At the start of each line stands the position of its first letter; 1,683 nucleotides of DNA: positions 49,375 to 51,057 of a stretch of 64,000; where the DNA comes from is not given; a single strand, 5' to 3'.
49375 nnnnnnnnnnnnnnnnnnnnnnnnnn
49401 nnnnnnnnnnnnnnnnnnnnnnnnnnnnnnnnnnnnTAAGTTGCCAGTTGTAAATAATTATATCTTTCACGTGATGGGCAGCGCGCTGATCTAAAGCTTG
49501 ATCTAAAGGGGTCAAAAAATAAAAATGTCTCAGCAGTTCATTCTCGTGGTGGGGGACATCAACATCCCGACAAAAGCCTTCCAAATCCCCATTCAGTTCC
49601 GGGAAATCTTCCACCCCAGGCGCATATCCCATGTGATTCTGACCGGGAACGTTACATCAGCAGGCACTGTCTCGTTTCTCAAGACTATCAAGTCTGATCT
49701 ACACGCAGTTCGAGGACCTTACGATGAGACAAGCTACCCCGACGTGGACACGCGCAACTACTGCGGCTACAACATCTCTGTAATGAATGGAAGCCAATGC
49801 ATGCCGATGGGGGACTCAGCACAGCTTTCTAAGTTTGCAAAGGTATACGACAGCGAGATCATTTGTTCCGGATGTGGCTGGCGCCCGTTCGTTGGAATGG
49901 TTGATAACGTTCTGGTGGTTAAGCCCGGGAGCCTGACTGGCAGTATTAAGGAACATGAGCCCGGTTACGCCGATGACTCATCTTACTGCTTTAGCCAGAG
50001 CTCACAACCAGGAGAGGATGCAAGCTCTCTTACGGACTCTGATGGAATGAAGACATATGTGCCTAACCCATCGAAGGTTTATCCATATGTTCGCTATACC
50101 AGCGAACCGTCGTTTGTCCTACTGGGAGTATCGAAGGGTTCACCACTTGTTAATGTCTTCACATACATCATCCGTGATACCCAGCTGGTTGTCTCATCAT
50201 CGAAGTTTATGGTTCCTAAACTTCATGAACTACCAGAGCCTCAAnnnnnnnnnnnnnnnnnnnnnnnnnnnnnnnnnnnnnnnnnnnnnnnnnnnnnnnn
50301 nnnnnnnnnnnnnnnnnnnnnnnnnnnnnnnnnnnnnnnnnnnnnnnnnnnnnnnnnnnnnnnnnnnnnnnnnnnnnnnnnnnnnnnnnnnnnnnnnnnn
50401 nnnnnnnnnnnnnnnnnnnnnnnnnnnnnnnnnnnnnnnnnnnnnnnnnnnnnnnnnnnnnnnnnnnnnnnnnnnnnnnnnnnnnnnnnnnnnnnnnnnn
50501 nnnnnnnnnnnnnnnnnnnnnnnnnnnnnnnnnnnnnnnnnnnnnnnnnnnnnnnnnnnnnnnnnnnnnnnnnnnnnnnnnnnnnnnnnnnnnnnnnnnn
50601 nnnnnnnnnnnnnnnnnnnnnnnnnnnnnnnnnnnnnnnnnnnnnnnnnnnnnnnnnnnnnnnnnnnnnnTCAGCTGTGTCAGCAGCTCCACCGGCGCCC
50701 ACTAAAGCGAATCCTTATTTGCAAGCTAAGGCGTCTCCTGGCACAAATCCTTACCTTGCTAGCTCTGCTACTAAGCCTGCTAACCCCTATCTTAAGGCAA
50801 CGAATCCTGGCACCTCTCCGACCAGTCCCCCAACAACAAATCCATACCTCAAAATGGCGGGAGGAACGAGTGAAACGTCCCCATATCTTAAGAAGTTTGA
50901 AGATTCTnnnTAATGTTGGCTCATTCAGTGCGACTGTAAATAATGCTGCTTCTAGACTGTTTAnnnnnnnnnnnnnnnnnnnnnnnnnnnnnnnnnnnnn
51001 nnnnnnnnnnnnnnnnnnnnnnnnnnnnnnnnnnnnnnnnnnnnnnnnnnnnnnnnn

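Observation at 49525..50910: Vps29-like retromer-fold protein with lost metal-ligand histidines and a repeat-rich Pro/Gln C-terminal extension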

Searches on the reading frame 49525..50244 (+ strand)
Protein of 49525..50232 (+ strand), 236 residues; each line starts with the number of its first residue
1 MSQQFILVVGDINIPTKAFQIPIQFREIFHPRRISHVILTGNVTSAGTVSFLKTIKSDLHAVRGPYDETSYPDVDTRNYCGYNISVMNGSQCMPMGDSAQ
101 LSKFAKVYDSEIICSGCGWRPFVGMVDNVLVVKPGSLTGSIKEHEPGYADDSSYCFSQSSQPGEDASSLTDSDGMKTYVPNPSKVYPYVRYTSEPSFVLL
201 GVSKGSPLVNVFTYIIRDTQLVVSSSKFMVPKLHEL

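Call 18: find_homologous_proteins(query=window:49525-50232:+, max_evalue=0.00001)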
Query seq(236 aa) (236 aa): 1 proteins with E <= 0.00001 among 381 candidates.
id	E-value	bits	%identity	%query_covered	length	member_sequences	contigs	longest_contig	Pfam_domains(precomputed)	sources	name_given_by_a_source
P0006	5.1e-98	345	62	97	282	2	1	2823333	PF12850.13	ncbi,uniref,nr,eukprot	ncbi:Vacuolar protein sorting 29 [Giardia muris]|uniref:Vacuolar protein sorting-associated protein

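Call 26: search_protein_representatives(protein=window:49525-50229:+)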
Query: 235 residues. Proteins with E-value up to 0.001 (for the whole library): 576; up to 1e-10: 139; up to 1e-30: 3. The best 150 are listed.
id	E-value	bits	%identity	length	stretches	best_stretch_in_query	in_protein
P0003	5.9e-147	503.7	94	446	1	1-235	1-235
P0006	1.7e-98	345.1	62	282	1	4-232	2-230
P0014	3.6e-49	183.8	41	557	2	4-165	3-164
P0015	6.4e-28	114.2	33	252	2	3-142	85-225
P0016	1.3e-27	113.2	98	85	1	1-59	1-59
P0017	3.2e-20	89.1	27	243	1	5-231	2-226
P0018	5.7e-20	88.2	29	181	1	5-143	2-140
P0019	1.9e-19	86.5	38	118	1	5-116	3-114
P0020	2.2e-19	86.3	32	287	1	4-142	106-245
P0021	2.4e-19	86.2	33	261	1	4-141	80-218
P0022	2.8e-19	85.9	32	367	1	5-166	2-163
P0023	3.4e-19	85.7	35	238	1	1-142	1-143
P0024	3.4e-19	85.7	35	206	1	1-141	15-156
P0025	3.7e-19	85.6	34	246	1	5-141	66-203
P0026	4.7e-19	85.2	33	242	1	5-144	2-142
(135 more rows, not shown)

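Call 30: list_cluster_members(proteins=[P0014])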
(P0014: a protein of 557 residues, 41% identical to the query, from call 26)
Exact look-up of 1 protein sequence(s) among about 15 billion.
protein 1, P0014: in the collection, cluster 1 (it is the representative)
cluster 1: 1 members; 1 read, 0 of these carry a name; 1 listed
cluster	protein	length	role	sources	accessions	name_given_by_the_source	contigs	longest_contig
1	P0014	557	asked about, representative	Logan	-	-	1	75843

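Call 32: find_encoding_contigs(protein=P0014, flank=10000, max_places=2)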
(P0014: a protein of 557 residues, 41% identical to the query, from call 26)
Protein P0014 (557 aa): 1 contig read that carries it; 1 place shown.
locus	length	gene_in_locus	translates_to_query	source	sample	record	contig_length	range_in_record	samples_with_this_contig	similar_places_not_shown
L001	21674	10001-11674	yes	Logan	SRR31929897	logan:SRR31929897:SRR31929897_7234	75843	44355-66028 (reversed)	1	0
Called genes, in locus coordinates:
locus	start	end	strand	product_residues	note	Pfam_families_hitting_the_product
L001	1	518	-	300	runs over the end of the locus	PF27605:ODF2_C (faint)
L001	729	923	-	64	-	PF06825:HSBP1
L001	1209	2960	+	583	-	PF00069:Pkinase, PF07714:PK_Tyr_Ser-Thr, PF00069:Pkinase, PF07714:PK_Tyr_Ser-Thr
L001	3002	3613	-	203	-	PF00827:Ribosomal_L15e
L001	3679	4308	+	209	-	PF09420:Nop16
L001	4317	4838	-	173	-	PF03371:PRP38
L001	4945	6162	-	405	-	PF00579:tRNA-synt_1b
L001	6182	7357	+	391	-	-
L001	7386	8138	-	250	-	-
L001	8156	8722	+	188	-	-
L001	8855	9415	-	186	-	-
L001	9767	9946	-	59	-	-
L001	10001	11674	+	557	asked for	PF12850:Metallophos_2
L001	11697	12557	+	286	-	-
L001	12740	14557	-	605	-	PF00723:Glyco_hydro_15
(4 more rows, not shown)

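Call 48: predict_structure(alignment_id=A3)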
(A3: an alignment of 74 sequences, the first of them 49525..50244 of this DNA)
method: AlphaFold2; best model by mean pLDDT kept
length: 240 residues; sequences in the alignment: 74
mean_pLDDT: 88.2   pTM: 0.88
mean pLDDT of the five models: 88.2, 87.3, 86.5, 86.3, 85.4
residues with pLDDT >= 90: 171; 70-90: 36; 50-70: 28; < 50: 5
segments of 3 or more residues with pLDDT < 50: 161-164
pLDDT, mean of each block of 10 residues (from residue 1): 94 94 93 96 92 97 94 97 96 92 97 93 96 96 84 67 49 62 81 96 95 92 93 71
secondary structure, 60 per line:
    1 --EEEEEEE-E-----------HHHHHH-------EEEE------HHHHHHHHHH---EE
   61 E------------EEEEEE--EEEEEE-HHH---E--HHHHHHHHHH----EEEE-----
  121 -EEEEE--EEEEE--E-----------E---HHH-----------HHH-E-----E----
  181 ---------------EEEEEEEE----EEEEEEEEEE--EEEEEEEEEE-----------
elements in order: E3-9 H23-28 E36-39 H46-55 E59-61 E74-79 E82-87 H98-107 E112-115 E122-126 E129-133 E196-203 E208-217 E220-229

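Call 52: fold_search(model_id=the predicted structure, library=pdb)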
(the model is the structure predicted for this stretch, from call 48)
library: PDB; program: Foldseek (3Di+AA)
matches with E <= 10: 577; with E <= 0.001: 45
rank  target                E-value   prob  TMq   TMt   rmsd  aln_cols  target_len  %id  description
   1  5wyh_A                1.3e-17  1.00  0.73  0.94   1.6       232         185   23  Crystal structure of RidL(1-200) complexed with VPS29 (released 2018-01-24)
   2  5gtu_A                1.7e-17  1.00  0.71  0.91   5.0       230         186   23  Structural and mechanistic insights into regulation of the retromer coat by TBC1d5 (released 2016-12-07)
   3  6xs7_A                2.7e-17  1.00  0.72  0.93   3.7       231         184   23  Crystal structure of human Vps29 complexed with RaPID-derived cyclic peptide RT-D2 (released 2021-07-14)
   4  8ese_Z                3.0e-17  1.00  0.71  0.92   3.7       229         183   24  Crystal structure of human Vps29 bound to a peptide from Vps35L (released 2023-05-24)
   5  6xs5_A                4.1e-17  1.00  0.71  0.92   3.7       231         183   23  Crystal structure of human Vps29 complexed with RaPID-derived cyclic peptide RT-D1 (released 2021-07-14)
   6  8fud_A                5.7e-17  1.00  0.71  0.91   3.7       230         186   23  Crystal structure of Vps29 in complex with Chaetomium thermophilum Vps5 (71 to 80) (released 2024-07-24)
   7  8sym_B                6.1e-17  1.00  0.70  0.91   4.7       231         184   23  Human VPS29/VPS35L Complex (Locally refined map) (released 2023-11-01)
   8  8ttd_A                9.1e-17  1.00  0.71  0.92   6.5       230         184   23  Structure of VPS29 complexed with Fam21A repeat 21 (1328-1341) (released 2024-08-21)
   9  6xsa_A                1.8e-16  1.00  0.71  0.92   3.7       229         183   24  Crystal structure of human Vps29 complexed with RaPID-derived cyclic peptide RT-L2 (released 2021-07-14)
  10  5osh_A                1.8e-16  1.00  0.71  0.92   2.4       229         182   24  Structure of retromer VPS29-VPS35C subunits complexed with RidL N-terminal domain (1-236) (released 2017-12-13)
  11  6tl0_MODEL_1_A        2.0e-16  1.00  0.71  0.88   3.6       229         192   24  Solution structure and 1H, 13C and 15N chemical shift assignments for the complex of VPS29 with VARP 687-747 (released 2020-10-21)
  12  1w24                  4.5e-16  1.00  0.70  0.93   2.3       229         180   23  Crystal Structure Of human Vps29 (released 2005-03-23)
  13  2a22_A                8.5e-16  1.00  0.71  0.88   2.0       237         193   22  Structure of Vacuolar Protein Sorting 29 from Cryptosporidium Parvum (released 2005-08-16)
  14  5w8m_C                1.8e-15  1.00  0.68  0.86   6.0       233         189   22  Crystal structure of Chaetomium thermophilum Vps29 (released 2018-06-13)
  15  3psn_A                2.0e-15  1.00  0.66  0.86   4.9       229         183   23  Crystal structure of mouse VPS29 complexed with Mn2+ (released 2010-12-15)
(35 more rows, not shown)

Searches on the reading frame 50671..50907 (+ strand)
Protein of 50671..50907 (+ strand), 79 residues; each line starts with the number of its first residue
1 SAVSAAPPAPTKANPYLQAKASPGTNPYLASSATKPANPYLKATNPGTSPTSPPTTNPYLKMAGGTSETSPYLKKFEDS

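Call 56: find_homologous_proteins(query=window:50671-50907:+, max_evalue=10)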
Query seq(79 aa): 25 candidates shared short words with the query, none scored E <= 10.
